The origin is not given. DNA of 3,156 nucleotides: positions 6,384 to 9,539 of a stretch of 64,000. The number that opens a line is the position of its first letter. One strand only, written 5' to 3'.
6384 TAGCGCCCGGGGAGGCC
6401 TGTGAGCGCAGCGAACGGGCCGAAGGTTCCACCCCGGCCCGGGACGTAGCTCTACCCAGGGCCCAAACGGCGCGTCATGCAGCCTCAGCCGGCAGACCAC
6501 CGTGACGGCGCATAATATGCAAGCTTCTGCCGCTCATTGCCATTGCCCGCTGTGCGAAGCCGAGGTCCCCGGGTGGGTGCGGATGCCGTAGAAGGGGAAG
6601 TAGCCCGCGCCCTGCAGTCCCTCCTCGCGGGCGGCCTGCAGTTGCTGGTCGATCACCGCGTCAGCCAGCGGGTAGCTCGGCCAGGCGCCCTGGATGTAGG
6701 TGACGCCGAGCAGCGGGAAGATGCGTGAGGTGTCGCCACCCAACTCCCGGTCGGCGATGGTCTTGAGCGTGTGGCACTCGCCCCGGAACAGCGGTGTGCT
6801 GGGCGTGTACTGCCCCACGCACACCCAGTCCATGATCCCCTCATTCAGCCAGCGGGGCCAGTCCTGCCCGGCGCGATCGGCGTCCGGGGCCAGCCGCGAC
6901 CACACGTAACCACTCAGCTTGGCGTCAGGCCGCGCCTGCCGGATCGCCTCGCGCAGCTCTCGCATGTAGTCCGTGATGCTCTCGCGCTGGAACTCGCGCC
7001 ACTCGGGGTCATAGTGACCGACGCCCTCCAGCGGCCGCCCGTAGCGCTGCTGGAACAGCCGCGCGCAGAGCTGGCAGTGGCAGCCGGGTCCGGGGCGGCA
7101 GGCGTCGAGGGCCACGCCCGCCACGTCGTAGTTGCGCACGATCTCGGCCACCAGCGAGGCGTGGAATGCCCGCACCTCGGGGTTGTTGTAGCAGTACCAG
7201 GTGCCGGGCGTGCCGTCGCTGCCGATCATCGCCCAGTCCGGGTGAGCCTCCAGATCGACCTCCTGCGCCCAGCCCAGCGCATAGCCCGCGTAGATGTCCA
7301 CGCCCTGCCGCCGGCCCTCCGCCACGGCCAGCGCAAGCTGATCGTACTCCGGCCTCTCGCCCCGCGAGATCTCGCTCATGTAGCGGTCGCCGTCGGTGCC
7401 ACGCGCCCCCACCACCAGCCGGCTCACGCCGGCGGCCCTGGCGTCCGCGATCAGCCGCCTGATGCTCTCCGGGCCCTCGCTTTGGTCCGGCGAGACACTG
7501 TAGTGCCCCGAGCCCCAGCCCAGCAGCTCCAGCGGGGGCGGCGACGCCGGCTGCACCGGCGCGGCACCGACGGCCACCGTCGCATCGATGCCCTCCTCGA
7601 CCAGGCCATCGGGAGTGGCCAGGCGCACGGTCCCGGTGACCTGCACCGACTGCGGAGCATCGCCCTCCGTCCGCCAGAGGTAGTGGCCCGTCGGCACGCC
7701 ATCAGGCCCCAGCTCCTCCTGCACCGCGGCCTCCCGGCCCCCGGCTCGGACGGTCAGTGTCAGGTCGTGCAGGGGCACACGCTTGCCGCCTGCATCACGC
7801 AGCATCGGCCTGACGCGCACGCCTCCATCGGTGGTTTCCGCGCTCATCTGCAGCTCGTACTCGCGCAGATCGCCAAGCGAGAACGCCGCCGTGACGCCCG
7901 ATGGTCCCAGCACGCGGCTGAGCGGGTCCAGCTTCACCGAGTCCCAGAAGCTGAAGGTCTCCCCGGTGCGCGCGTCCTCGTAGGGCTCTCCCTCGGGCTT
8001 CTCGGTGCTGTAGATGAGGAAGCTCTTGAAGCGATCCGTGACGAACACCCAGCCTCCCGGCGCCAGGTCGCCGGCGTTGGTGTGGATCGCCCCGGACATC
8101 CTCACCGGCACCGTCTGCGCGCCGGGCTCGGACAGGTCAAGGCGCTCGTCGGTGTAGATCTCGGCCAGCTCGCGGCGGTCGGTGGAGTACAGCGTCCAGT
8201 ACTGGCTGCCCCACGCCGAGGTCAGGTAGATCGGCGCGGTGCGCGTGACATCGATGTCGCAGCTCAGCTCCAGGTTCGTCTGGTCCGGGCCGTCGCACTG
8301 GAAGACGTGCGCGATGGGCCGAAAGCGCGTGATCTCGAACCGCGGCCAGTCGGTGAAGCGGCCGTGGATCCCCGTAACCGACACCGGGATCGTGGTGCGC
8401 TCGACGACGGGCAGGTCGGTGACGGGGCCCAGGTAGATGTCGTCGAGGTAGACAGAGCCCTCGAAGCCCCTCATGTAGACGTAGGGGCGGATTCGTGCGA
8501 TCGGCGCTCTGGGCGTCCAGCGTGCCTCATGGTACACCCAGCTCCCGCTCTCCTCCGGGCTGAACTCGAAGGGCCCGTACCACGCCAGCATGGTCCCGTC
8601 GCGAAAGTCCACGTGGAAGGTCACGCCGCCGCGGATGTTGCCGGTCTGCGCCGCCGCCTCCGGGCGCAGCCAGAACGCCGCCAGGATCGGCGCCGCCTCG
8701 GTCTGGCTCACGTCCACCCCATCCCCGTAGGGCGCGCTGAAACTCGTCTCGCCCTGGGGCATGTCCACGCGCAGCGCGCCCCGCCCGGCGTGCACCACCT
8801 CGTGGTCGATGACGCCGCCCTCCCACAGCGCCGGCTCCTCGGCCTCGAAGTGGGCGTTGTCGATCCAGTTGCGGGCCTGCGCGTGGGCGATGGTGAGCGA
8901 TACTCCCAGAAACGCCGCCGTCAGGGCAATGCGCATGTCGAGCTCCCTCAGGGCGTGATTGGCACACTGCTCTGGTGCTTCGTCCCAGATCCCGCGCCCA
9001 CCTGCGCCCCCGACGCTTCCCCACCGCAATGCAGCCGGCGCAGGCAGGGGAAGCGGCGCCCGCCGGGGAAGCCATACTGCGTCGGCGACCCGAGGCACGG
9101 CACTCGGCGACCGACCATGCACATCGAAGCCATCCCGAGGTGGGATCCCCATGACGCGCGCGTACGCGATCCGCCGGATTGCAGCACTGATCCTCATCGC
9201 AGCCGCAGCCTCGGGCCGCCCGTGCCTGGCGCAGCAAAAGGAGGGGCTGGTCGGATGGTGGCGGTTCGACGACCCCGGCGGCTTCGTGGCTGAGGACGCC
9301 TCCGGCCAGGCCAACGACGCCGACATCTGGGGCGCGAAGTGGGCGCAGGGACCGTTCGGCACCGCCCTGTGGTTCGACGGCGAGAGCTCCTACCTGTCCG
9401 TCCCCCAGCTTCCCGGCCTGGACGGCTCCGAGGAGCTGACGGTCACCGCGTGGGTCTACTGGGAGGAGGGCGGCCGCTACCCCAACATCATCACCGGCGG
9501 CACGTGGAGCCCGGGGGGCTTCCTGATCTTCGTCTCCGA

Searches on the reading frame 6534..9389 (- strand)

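Call 10: search_protein_families(library=pfam, proteins=[window:6534-9389:-], max_evalue=0.0001)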
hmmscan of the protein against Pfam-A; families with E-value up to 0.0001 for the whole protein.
window:6534-9389:- (951 aa): 2 families
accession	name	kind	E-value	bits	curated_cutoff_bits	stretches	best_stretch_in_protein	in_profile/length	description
PF02638.21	GHL10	-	2.5e-14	53.6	27.9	1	676-876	63-276/311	Glycosyl hydrolase-like 10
PF14871.12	GHL6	-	3.7e-05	24.4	35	0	644-762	3-131/132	Hypothetical glycosyl hydrolase 6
